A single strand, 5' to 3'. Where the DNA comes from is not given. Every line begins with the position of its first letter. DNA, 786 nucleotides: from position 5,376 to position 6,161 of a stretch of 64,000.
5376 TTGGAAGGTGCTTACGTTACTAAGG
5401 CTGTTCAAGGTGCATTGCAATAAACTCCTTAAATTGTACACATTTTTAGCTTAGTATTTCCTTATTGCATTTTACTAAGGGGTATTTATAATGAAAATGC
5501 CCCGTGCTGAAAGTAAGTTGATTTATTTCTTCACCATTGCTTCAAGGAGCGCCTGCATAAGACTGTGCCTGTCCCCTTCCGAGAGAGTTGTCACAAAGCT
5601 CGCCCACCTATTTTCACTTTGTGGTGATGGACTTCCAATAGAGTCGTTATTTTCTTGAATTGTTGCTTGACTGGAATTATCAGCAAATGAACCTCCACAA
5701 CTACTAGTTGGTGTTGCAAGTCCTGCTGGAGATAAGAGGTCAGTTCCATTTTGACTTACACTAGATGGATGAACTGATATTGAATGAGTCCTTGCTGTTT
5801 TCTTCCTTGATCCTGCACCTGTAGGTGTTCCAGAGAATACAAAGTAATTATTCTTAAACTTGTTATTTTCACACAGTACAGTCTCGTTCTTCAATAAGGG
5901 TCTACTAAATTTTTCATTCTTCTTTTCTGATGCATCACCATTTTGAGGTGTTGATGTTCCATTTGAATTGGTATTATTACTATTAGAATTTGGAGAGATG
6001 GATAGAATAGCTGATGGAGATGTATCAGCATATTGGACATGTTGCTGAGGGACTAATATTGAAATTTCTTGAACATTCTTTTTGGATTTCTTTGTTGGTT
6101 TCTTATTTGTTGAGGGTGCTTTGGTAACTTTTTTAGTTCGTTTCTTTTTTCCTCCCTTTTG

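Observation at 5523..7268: Paralogous pair of N/Q-rich proteins ~50 kb apart sharing an unrecognised conserved motif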

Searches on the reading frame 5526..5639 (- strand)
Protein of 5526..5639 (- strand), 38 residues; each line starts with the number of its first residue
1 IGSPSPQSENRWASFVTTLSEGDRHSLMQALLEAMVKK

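Call 68: search_solved_structures(query=A8, max_evalue=10, show_alignments=2)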
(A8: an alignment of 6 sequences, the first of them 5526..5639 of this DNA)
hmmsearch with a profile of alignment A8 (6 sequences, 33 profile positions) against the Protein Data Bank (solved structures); distinct sequences matched with E-value up to 10: 15.
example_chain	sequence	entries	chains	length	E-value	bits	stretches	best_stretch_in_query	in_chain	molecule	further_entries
4iga_B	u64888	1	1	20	0.068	16.4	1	11-24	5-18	Flagellar motor switch protein FliM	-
9e6q_AX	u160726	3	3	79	0.19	15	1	8-31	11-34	Large ribosomal subunit protein uL29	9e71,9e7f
4psj_A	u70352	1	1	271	0.26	14.6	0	10-28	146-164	OR464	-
1x5e_A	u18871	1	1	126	0.3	14.4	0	8-21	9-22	Thioredoxin domain containing protein 1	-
3idb_B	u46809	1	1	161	0.48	13.8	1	7-30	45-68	cAMP-dependent protein kinase type II-beta regulatory subunit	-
3idc_B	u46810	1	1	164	0.49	13.7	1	7-30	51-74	cAMP-dependent protein kinase type II-beta regulatory subunit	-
4nf2_A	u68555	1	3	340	0.6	13.4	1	8-24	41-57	Ornithine carbamoyltransferase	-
4ep1_A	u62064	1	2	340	0.61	13.4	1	8-24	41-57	Ornithine carbamoyltransferase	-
1zq1_C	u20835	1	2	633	0.81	13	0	5-25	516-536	Glutamyl-tRNA(Gln) amidotransferase subunit E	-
2qvs_B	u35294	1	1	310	0.96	12.8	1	7-30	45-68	cAMP-dependent protein kinase type II-alpha regulatory subunit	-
1cx4_A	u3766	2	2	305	1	12.7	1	7-30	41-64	CAMP-DEPENDENT PROTEIN KINASE REGULATORY SUBUNIT TYPE II BETA | cAMP-dependent protein kinase type II-beta regulatory subunit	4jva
3j4q_B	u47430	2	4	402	1.3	12.3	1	7-30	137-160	cAMP-dependent protein kinase type II-alpha regulatory subunit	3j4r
9d2f_b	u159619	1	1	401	1.4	12.3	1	7-30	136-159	cAMP-dependent protein kinase type II-alpha regulatory subunit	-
6wjf_C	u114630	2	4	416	1.4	12.3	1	7-30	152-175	cAMP-dependent protein kinase type II-beta regulatory subunit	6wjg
3tnp_B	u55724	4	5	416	1.4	12.3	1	7-30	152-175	cAMP-dependent protein kinase type II-beta regulatory subunit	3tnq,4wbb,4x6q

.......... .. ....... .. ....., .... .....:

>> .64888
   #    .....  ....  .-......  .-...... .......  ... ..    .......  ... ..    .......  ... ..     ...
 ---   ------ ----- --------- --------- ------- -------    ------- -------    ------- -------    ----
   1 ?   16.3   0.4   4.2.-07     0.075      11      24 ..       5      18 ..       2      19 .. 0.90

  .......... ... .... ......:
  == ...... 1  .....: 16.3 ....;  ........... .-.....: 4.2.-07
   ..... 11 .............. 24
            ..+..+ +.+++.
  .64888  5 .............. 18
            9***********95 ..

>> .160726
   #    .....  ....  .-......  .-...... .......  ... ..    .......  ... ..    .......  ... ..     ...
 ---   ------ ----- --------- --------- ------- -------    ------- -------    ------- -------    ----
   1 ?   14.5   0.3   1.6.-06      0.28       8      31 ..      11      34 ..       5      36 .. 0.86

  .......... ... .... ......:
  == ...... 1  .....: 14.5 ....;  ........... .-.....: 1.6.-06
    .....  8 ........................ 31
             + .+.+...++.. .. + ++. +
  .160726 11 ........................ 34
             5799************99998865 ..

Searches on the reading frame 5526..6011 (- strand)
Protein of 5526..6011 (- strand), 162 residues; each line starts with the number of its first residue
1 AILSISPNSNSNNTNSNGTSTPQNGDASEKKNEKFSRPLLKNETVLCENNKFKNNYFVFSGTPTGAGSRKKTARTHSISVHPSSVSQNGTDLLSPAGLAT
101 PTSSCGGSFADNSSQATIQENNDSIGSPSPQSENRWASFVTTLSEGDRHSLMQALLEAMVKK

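Call 45: predict_structure(alignment_id=A5)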
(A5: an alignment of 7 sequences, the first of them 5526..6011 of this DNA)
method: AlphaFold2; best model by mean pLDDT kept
length: 162 residues; sequences in the alignment: 7
mean_pLDDT: 57.7   pTM: 0.22
mean pLDDT of the five models: 57.7, 57.4, 57.0, 52.2, 50.2
residues with pLDDT >= 90: 20; 70-90: 9; 50-70: 67; < 50: 66
segments of 3 or more residues with pLDDT < 50: 1-3, 8-14, 20-23, 77-100, 104-107, 109-111, 115-121
pLDDT, mean of each block of 10 residues (from residue 1): 49 47 48 62 57 56 51 51 43 44 46 47 52 78 95 96 66
secondary structure, 60 per line:
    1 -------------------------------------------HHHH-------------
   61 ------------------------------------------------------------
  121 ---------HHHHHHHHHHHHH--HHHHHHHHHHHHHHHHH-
elements in order: H44-47 H130-142 H145-161

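Call 65: fold_search(model_id=the predicted structure, library=pdb)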
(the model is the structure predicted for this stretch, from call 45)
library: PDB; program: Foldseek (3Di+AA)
matches with E <= 10: 1; with E <= 0.001: 0
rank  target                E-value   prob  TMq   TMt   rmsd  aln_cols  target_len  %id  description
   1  3vdp_B                4.4e+00  0.47  0.19  0.16   1.3        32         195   34  Structure and biochemical studies of the recombination mediator protein RecR in RecFOR pathway (released 2012-12-19)

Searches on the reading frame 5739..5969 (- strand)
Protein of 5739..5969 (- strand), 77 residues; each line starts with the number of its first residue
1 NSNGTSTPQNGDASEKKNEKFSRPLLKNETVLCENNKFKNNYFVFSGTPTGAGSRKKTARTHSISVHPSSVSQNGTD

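Call 7: find_homologous_proteins(query=A1, max_evalue=0.01)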
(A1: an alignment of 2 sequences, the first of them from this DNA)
Query A1 (2 sequences): 9 candidates shared short words with the query, none scored E <= 0.01.

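Call 24: search_protein_representatives(alignment_id=A2)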
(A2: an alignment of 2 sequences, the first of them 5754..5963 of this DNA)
Query: 2 sequences, 76 profile positions. Proteins with E-value up to 0.001 (for the whole library): 7; up to 1e-10: 4; up to 1e-30: 1. The best 7 are listed.
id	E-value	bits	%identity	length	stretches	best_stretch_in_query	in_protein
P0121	1.1e-38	147.2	-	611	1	1-70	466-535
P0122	1.1e-30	121.5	-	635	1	1-76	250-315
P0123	3.8e-16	75.0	-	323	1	15-76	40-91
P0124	1.5e-14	69.9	-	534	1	16-75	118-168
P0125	2.1e-10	56.6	-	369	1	17-51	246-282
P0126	8.9e-07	44.9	-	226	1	14-48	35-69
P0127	1.1e-04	38.3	-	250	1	11-47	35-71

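Call 26: list_cluster_members(proteins=[P0121, P0122, P0123, P0124, P0125, P0126, P0127])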
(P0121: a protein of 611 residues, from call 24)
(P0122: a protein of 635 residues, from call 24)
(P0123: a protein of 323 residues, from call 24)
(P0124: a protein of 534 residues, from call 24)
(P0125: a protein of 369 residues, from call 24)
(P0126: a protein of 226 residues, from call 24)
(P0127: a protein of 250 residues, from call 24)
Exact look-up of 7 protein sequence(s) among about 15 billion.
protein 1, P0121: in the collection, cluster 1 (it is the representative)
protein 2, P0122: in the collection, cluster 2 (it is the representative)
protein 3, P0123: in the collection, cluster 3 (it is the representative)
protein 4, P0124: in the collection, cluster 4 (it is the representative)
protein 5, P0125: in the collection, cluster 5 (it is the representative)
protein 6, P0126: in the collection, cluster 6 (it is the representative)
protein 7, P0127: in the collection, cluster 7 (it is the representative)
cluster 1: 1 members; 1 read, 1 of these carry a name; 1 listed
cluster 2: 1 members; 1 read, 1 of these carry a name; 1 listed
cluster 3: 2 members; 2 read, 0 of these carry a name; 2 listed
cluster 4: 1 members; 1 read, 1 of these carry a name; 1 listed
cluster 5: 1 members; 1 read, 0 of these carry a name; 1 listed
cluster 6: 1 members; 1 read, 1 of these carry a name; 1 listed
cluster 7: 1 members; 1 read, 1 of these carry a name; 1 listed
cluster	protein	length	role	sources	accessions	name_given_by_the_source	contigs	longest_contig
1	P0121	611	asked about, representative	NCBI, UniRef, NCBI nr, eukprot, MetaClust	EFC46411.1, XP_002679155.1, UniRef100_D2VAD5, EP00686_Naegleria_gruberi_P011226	predicted protein [Naegleria gruberi] | Predicted protein n=1 Tax=Naegleria gruberi TaxID=5762 RepID=D2VAD5_NAEGR | uncharacterized protein NAEGRDRAFT_47937 [Naegleria gruberi]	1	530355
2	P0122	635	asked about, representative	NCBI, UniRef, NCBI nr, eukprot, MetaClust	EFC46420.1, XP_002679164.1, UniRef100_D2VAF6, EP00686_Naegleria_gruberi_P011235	predicted protein [Naegleria gruberi] | Predicted protein n=1 Tax=Naegleria gruberi TaxID=5762 RepID=D2VAF6_NAEGR | uncharacterized protein NAEGRDRAFT_47954 [Naegleria gruberi]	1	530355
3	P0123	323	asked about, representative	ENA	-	-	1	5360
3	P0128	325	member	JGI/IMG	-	-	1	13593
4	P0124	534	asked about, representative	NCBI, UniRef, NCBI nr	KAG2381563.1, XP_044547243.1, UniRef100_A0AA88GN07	hypothetical protein C9374_005947 [Naegleria lovaniensis] | Uncharacterized protein n=1 Tax=Naegleria lovaniensis TaxID=51637 RepID=A0AA88GN07_NAELO | uncharacterized protein C9374_005947 [Naegleria lovaniensis]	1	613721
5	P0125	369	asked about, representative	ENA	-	-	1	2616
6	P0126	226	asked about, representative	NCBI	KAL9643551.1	hypothetical protein ABK040_010164 [Willaertia magna]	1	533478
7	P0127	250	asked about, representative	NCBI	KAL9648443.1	hypothetical protein ABK040_014063 [Willaertia magna]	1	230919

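Call 31: search_solved_structures(query=A4, max_evalue=10, show_alignments=3)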
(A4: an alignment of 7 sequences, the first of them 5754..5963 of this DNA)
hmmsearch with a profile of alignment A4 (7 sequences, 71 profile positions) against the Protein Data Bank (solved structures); distinct sequences matched with E-value up to 10: 0.

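Call 32: search_protein_families(library=pfam, proteins=[P0123, P0124, P0125, P0126, P0127], max_evalue=5)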
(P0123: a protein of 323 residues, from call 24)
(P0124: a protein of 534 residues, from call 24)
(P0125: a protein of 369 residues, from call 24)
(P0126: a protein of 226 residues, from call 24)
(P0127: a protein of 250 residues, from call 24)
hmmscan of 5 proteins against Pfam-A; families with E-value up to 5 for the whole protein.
P0123 (323 aa): 0 families

P0124 (534 aa): 0 families

P0125 (369 aa): 2 families
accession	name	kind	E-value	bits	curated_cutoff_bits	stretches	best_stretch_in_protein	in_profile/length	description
PF19891.5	DUF6364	-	0.058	14.3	27.3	1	172-224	10-52/70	Family of unknown function (DUF6364)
PF12979.12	DUF3863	-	0.21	10.8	27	1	90-144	118-170/349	Domain of Unknown Function with PDB structure (DUF3863)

P0126 (226 aa): 0 families

P0127 (250 aa): 0 families

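Call 33: find_homologous_proteins(query=A4, max_evalue=0.1)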
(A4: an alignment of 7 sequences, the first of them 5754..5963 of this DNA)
Query A4 (7 sequences): 802 candidates shared short words with the query, none scored E <= 0.1.

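Call 34: find_encoding_contigs(protein=P0126, max_places=2, flank=10000)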
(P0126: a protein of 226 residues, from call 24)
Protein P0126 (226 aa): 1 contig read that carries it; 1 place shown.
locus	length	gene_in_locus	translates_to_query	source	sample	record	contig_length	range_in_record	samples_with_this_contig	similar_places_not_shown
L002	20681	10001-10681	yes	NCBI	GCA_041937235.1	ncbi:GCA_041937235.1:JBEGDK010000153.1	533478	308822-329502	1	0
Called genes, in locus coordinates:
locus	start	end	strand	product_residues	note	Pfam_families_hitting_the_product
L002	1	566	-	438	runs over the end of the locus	-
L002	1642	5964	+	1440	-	PF03193:RsgA_GTPase (faint), PF00664:ABC_membrane (weak), PF00005:ABC_tran, PF01926:MMR_HSR1 (faint), PF13401:AAA_22 (faint), PF13555:AAA_29 (faint), PF00664:ABC_membrane, PF00005:ABC_tran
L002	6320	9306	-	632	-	PF01336:tRNA_anti-codon (weak), PF02721:DUF223 (weak), PF16900:REPA_OB_2, PF08646:Rep_fac-A_C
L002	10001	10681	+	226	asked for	-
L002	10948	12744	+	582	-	PF01417:ENTH (weak), PF07651:ANTH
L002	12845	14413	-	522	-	-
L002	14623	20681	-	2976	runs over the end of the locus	PF08709:Ins145_P3_rec, PF02815:MIR, PF01365:RYDR_ITPR, PF08454:RIH_assoc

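Call 35: find_encoding_contigs(protein=P0128, max_places=2, flank=10000)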
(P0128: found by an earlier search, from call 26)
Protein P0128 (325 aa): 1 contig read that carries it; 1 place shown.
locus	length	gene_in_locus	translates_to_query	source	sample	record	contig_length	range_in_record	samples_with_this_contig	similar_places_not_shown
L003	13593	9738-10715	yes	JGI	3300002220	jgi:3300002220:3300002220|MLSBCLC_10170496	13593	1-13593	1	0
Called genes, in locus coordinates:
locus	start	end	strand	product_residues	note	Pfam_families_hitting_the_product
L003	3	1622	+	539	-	?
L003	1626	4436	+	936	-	-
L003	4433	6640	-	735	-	PF01073:3Beta_HSD (faint), PF02719:Polysacc_synt_2 (faint), PF07993:NAD_binding_4, PF03015:Sterile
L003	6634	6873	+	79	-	-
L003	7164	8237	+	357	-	PF02042:RWP-RK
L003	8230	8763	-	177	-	PF01105:EMP24_GP25L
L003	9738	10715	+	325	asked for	-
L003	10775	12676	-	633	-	PF02721:DUF223, PF01336:tRNA_anti-codon (weak), PF16900:REPA_OB_2, PF08646:Rep_fac-A_C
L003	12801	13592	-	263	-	?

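Call 36: find_encoding_contigs(protein=P0124, max_places=2, flank=10000)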
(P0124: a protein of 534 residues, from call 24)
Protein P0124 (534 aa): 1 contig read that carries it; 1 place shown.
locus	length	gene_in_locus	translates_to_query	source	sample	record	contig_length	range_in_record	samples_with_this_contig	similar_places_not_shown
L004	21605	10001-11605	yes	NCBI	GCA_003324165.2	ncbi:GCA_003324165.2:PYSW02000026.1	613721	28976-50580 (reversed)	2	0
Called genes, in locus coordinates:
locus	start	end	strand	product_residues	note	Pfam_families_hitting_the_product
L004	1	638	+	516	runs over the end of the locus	PF00307:CH, PF06294:CH_2 (faint), PF00307:CH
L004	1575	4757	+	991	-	PF00615:RGS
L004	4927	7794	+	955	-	-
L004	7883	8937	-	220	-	PF01105:EMP24_GP25L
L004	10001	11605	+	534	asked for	-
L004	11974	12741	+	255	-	PF10017:Methyltransf_33 (faint), PF13847:Methyltransf_31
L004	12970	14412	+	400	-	-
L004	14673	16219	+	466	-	-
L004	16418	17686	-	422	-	-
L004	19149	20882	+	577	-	-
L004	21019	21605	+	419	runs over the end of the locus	PF00400:WD40 (faint), PF23381:Beta-prop_IFT122_1st (faint), PF23414:Beta-prop_EML_2 (faint), PF24796:WDR55 (faint), PF24807:WD40_CDC20-Fz (faint), PF24814:WD40_Prp19 (faint), PF25171:Beta-prop_WDR36-Utp21_1st (weak), PF23409:Beta-prop_EML (weak), +7 more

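Call 37: find_encoding_contigs(protein=P0127, max_places=2, flank=10000)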
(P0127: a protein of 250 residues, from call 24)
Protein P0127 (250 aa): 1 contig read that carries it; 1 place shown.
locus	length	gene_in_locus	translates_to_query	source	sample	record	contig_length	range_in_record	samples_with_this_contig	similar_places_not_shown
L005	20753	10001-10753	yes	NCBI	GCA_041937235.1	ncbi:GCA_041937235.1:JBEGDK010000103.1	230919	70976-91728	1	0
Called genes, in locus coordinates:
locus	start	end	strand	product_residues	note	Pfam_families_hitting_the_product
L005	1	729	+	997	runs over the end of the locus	PF00069:Pkinase, PF07714:PK_Tyr_Ser-Thr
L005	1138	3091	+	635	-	PF25390:WD40_RLD, PF13540:RCC1_2, PF00415:RCC1 (weak), PF25390:WD40_RLD, PF13540:RCC1_2 (weak)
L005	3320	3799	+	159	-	-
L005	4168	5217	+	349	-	-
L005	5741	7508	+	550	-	PF00171:Aldedh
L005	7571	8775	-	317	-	-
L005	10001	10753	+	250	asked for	-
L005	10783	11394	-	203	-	PF04117:Mpv17_PMP22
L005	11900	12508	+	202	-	PF18306:LDcluster4, PF03641:Lysine_decarbox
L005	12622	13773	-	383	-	PF02144:Rad1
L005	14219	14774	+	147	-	PF00179:UQ_con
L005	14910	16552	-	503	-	PF00464:SHMT, PF00155:Aminotran_1_2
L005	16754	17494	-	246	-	PF13532:2OG-FeII_Oxy_2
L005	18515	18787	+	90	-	-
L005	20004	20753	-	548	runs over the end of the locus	PF25390:WD40_RLD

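Call 38: find_encoding_contigs(protein=P0125, max_places=2, flank=10000)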
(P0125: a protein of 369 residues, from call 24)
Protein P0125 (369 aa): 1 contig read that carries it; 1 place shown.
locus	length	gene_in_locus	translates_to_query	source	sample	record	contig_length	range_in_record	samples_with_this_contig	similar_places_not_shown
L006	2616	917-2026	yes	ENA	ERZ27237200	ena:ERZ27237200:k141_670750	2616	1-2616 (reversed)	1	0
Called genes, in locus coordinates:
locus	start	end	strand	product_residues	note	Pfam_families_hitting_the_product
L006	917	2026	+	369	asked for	-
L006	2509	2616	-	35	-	?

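Call 44: find_related_loci(query=A4, collection=metagenome_contigs, flank=5000)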
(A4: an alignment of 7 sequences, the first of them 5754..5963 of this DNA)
Query A4 (70 aa) in metagenome_contigs; peptide patterns used: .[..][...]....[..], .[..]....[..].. (x = any residue, [..] = any of these).
337 stretches matched a pattern, but none encodes a relative of the query by tblastn (E <= 1e-3).

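Call 46: find_encoding_contigs(protein=P0122, max_places=3, flank=6000)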
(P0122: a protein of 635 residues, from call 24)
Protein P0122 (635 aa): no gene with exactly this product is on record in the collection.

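Call 47: find_encoding_contigs(protein=P0121, max_places=3, flank=6000)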
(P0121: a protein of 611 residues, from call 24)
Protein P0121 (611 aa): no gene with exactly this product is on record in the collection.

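Call 69: find_related_loci(query=A4, collection=viral_contigs, flank=3000)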
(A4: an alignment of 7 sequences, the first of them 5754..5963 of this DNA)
Query A4 (70 aa) in viral_contigs; peptide patterns used: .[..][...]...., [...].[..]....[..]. (x = any residue, [..] = any of these).
162 stretches matched a pattern, but none encodes a relative of the query by tblastn (E <= 1e-3).
